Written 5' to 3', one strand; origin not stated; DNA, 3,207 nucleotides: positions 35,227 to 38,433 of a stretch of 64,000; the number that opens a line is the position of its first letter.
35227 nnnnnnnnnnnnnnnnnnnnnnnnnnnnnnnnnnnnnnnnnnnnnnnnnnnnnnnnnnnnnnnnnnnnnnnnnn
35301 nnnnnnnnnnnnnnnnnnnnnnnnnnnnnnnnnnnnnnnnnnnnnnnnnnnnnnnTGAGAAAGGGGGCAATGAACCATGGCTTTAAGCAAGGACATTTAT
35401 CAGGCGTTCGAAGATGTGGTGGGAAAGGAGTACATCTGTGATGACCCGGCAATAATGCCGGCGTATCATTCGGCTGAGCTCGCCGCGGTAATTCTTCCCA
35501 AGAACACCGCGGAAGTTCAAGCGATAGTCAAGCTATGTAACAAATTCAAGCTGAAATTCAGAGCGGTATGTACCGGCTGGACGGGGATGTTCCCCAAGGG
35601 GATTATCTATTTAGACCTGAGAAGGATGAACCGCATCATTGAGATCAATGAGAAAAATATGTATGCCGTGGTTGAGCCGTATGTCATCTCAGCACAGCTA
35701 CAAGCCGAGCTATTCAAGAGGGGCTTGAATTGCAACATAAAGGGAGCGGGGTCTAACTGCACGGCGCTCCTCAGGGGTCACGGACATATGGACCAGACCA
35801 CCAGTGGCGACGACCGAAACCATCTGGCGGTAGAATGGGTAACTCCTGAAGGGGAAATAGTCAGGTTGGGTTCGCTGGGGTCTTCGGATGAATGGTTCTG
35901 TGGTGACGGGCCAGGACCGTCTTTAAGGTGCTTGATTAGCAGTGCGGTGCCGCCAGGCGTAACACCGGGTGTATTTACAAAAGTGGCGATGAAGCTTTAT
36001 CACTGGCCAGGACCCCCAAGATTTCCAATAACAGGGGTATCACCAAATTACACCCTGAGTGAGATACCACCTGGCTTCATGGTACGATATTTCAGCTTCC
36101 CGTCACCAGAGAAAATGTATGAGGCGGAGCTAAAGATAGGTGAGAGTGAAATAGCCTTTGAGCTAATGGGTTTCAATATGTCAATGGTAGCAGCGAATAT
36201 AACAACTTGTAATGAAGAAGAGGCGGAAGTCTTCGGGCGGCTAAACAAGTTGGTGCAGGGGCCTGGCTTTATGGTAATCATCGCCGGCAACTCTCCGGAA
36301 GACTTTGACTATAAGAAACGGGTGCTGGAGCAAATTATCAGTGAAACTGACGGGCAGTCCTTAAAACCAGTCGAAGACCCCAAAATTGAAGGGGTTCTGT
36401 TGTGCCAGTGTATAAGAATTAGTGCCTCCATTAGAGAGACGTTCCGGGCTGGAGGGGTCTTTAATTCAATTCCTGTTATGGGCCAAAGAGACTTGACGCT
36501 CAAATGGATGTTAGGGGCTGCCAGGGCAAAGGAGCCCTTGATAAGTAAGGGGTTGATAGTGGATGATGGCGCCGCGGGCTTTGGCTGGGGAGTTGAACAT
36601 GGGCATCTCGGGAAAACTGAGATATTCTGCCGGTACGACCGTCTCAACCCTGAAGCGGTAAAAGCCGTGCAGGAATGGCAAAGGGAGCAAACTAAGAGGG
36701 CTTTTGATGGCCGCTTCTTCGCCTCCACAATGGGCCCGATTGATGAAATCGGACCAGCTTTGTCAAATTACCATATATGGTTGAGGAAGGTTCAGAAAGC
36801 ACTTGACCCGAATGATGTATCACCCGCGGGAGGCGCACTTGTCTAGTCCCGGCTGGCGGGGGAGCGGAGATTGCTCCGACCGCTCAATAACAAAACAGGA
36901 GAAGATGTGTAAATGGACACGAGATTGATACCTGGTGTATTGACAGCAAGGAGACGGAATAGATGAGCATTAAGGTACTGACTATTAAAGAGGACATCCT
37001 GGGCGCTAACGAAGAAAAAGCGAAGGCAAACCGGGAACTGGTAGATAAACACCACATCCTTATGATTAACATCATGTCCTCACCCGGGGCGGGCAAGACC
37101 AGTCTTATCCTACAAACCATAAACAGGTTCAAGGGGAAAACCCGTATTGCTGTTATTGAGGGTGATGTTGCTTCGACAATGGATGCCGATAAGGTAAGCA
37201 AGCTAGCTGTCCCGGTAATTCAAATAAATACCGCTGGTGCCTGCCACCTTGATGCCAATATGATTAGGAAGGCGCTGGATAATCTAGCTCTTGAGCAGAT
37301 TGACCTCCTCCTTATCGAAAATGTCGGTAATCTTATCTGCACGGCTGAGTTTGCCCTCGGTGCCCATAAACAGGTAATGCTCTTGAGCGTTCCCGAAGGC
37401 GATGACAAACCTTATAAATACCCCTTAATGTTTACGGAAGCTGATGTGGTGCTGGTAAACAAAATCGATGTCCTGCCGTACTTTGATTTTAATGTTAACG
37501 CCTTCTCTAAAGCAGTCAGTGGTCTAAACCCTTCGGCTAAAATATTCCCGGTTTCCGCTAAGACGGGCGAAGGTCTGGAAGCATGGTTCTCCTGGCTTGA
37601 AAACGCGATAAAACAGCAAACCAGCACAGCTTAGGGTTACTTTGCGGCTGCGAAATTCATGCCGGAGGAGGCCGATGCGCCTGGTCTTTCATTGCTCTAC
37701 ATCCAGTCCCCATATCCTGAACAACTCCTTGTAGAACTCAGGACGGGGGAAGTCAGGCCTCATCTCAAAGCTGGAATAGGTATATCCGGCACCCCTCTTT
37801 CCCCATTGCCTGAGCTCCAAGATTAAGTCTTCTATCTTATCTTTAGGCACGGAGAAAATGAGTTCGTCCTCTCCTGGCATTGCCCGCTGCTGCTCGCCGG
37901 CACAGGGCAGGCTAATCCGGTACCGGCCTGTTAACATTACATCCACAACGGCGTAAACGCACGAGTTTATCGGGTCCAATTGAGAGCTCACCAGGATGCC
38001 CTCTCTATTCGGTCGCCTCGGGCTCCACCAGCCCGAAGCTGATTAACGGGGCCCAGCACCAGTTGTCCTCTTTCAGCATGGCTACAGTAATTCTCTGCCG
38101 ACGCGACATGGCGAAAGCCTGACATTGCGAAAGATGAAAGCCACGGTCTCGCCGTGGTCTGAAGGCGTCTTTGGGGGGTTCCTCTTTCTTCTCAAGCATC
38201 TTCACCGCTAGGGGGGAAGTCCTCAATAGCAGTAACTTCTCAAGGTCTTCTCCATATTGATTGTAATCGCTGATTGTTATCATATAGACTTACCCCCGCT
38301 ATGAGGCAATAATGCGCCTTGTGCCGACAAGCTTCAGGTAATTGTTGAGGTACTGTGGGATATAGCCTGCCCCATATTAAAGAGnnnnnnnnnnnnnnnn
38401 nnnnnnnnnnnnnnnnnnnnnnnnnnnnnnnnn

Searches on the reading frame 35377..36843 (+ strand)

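Call 52: search_protein_families(library=pfam, proteins=[window:35377-36843:+], max_evalue=0.0001)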
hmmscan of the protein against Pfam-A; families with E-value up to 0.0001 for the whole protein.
window:35377-36843:+ (489 aa): 1 family
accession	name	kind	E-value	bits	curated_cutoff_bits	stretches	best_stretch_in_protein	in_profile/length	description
PF01565.28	FAD_binding_4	-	2.5e-17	63.3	26.4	1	36-165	2-139/139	FAD binding domain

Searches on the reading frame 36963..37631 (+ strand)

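Call 52: search_protein_families(library=pfam, proteins=[window:36963-37631:+], max_evalue=0.0001)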
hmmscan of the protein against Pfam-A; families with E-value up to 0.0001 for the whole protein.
window:36963-37631:+ (223 aa): 1 family
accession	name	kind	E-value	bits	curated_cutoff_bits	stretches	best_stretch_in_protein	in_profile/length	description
PF02492.25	cobW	-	5e-21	75.5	20.7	1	35-195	3-179/180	CobW/HypB/UreG, nucleotide-binding domain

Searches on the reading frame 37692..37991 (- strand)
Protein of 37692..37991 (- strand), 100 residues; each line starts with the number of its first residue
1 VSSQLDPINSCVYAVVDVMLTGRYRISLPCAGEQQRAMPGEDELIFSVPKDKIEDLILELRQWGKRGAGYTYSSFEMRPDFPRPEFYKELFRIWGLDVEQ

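Call 52: search_protein_families(library=pfam, proteins=[window:37692-37991:-], max_evalue=0.0001)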
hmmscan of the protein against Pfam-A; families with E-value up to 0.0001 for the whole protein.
window:37692-37991:- (100 aa): 1 family
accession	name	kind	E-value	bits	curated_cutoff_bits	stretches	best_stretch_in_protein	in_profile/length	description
PF02596.20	DUF169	-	5.3e-07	30.1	27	1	10-57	160-207/209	Uncharacterised ArCR, COG2043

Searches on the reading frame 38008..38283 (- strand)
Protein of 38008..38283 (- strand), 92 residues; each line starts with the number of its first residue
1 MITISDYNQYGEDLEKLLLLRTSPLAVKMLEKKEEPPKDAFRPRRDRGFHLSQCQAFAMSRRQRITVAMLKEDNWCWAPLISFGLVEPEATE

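Call 52: search_protein_families(library=pfam, proteins=[window:38008-38283:-], max_evalue=0.0001)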
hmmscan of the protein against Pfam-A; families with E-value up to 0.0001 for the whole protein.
window:38008-38283:- (92 aa): 1 family
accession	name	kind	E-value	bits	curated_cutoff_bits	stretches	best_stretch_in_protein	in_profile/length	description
PF02596.20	DUF169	-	7.7e-12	45.9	27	1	14-89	2-73/209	Uncharacterised ArCR, COG2043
